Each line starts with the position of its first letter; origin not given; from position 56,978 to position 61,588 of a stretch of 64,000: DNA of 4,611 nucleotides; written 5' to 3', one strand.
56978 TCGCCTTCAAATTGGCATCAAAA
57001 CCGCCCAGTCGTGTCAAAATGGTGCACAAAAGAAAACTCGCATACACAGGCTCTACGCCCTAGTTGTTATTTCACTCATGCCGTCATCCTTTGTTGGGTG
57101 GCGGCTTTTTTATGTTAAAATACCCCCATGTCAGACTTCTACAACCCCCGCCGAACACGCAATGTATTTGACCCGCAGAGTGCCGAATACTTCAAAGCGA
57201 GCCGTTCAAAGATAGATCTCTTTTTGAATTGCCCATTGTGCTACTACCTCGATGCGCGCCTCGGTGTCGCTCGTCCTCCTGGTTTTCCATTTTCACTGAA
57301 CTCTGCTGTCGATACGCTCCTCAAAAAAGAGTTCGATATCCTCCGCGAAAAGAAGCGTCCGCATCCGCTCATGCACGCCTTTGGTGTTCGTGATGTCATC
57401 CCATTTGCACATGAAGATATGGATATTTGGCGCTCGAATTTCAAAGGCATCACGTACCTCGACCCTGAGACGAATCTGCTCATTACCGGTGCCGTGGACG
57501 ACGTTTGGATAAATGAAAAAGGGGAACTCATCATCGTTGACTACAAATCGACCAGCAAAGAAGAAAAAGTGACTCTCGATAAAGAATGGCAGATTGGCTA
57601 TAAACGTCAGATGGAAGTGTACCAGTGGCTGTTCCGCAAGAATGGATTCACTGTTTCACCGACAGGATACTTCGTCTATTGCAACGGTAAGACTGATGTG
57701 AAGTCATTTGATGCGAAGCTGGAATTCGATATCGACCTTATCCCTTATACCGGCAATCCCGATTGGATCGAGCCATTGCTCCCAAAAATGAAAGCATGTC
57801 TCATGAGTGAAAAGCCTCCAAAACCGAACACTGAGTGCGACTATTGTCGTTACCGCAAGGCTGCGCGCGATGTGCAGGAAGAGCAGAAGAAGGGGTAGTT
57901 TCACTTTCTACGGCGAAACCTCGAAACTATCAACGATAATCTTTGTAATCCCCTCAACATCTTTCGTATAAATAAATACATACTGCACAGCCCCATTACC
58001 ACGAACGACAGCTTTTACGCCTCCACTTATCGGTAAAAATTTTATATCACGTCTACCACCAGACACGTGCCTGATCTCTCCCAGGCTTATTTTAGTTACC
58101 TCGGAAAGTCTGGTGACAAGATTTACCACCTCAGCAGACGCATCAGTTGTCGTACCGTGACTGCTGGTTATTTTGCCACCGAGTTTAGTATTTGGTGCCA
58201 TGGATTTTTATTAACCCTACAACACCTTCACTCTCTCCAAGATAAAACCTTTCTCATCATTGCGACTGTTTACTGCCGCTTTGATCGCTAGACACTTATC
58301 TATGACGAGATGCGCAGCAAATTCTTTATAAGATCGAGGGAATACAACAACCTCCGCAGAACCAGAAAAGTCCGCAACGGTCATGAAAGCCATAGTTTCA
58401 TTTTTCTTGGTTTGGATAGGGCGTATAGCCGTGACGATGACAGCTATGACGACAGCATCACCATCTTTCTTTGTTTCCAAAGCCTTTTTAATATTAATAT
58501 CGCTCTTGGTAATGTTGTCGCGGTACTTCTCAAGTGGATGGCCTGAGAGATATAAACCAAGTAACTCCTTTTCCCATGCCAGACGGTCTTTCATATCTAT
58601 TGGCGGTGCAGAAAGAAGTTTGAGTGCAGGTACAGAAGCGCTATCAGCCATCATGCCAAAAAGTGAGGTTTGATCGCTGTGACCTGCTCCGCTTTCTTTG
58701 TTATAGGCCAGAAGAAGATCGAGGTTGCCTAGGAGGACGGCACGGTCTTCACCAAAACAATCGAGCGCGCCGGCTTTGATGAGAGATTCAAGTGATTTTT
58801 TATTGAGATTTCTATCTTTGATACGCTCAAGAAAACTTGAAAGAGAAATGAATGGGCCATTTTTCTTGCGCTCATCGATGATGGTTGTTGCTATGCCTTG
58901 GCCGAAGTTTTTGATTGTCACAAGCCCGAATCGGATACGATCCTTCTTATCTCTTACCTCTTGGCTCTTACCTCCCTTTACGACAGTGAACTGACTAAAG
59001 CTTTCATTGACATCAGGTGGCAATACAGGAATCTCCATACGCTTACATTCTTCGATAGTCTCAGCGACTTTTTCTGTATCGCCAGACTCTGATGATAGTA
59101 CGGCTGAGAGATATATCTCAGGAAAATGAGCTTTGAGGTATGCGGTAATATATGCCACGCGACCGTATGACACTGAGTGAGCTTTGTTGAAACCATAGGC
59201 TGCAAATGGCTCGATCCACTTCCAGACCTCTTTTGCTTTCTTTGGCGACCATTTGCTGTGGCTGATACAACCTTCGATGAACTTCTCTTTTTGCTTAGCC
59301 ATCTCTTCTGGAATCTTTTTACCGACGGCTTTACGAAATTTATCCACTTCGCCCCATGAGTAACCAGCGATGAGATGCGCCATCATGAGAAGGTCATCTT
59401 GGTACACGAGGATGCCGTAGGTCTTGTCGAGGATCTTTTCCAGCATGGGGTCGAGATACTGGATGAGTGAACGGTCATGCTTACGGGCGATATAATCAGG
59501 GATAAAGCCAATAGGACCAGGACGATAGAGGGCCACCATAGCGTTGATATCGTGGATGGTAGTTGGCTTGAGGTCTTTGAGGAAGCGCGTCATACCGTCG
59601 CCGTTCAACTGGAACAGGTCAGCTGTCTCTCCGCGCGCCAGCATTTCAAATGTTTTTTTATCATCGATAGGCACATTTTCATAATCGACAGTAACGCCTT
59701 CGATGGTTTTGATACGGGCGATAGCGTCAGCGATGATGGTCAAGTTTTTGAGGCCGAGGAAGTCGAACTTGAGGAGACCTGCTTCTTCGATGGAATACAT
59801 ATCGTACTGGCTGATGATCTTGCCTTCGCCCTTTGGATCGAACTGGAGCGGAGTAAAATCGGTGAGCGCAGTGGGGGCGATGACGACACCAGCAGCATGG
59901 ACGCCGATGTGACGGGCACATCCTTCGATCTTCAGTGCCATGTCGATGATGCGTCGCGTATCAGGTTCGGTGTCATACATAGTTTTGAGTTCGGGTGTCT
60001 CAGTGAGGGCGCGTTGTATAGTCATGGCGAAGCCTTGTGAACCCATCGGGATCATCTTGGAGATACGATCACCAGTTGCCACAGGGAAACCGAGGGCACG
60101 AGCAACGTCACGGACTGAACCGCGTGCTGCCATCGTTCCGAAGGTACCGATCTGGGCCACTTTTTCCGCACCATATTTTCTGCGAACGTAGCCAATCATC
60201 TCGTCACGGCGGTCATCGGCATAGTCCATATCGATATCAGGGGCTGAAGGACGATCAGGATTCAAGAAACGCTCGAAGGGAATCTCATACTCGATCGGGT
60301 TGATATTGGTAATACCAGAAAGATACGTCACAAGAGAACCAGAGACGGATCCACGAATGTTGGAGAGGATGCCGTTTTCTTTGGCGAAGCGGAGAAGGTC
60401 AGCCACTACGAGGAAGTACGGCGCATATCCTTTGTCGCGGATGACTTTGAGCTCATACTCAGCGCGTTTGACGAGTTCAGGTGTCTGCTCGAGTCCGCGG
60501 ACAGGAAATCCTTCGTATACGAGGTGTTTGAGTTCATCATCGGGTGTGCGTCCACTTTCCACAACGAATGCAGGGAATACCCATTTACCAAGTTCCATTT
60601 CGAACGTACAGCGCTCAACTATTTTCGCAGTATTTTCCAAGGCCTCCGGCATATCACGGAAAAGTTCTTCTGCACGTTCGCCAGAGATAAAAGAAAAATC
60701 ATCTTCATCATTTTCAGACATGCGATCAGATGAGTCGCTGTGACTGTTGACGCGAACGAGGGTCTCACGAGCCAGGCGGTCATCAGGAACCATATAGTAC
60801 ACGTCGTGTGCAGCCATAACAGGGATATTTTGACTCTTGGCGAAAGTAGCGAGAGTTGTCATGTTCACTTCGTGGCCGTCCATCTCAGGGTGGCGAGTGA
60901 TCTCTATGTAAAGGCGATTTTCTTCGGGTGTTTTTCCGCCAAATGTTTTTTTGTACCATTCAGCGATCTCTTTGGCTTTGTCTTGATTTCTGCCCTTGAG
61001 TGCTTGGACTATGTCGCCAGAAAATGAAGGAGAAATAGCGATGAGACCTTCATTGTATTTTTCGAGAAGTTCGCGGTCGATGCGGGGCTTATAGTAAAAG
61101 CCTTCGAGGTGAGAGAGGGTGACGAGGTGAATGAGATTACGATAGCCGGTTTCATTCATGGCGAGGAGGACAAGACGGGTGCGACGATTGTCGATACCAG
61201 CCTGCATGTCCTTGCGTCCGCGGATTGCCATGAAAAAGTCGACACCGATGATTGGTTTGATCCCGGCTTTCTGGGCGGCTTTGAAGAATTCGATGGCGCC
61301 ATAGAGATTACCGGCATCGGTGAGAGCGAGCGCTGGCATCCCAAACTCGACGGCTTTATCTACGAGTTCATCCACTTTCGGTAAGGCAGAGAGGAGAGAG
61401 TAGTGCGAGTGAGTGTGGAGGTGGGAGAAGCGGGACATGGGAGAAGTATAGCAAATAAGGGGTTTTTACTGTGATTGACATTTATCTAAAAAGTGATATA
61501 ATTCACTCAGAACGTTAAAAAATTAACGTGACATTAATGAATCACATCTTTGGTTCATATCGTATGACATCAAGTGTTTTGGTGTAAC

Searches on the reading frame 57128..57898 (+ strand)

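Call 18: search_protein_families(library=pfam, proteins=[window:57128-57898:+])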
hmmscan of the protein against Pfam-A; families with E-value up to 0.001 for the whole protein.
window:57128-57898:+ (256 aa): 1 family
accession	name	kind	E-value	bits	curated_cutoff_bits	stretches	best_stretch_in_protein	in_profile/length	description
PF12705.13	PDDEXK_1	-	5.4e-15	56.4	22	1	93-244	113-244/247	PD-(D/E)XK nuclease superfamily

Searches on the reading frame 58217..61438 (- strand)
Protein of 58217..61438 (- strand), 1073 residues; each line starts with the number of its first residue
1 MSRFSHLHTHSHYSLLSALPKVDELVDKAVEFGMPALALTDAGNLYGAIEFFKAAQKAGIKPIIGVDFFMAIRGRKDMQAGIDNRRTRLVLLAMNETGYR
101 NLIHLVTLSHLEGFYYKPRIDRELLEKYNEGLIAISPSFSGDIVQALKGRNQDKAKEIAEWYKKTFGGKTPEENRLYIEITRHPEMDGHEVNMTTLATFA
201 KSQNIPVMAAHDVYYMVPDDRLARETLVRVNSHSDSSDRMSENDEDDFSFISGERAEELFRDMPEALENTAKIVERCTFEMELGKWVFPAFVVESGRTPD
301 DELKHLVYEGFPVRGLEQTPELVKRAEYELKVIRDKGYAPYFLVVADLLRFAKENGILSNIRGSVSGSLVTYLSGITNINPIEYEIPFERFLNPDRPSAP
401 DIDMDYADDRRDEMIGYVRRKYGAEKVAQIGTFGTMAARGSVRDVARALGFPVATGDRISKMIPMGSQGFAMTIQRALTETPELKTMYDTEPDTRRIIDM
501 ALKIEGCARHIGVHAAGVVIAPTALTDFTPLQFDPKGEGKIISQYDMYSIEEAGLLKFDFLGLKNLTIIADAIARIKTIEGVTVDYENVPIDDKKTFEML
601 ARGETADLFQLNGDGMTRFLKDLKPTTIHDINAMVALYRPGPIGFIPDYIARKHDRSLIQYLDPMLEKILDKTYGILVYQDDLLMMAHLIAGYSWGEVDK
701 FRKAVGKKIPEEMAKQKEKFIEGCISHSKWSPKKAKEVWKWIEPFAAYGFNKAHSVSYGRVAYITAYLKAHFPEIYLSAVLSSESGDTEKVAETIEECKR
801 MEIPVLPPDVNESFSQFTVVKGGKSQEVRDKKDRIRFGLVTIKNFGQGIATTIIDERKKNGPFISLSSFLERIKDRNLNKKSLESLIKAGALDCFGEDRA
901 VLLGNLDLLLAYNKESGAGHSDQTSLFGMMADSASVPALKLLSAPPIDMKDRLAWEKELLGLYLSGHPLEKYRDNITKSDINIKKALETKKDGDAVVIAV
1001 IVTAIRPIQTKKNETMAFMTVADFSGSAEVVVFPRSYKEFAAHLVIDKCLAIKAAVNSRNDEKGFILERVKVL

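Call 18: search_protein_families(library=pfam, proteins=[window:58217-61438:-])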
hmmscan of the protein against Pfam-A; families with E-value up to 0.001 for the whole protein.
window:58217-61438:- (1073 aa): 5 families
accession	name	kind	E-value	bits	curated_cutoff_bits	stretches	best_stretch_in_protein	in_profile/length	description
PF07733.18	DNA_pol3_alpha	-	1.1e-88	297.7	23.9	1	302-562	2-260/260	Bacterial DNA polymerase III alpha NTPase domain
PF02811.25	PHP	-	2.7e-52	177.8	26.4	1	6-183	1-164/164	PHP domain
PF17657.6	DNA_pol3_finger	-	5.7e-52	175.8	22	1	565-726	1-164/166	Bacterial DNA polymerase III alpha subunit finger domain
PF14579.12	HHH_6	-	1.7e-28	99.1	25.6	1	803-900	2-88/90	Helix-hairpin-helix motif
PF01336.31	tRNA_anti-codon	-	1.1e-08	35.3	27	1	996-1072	1-74/75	OB-fold nucleic acid binding domain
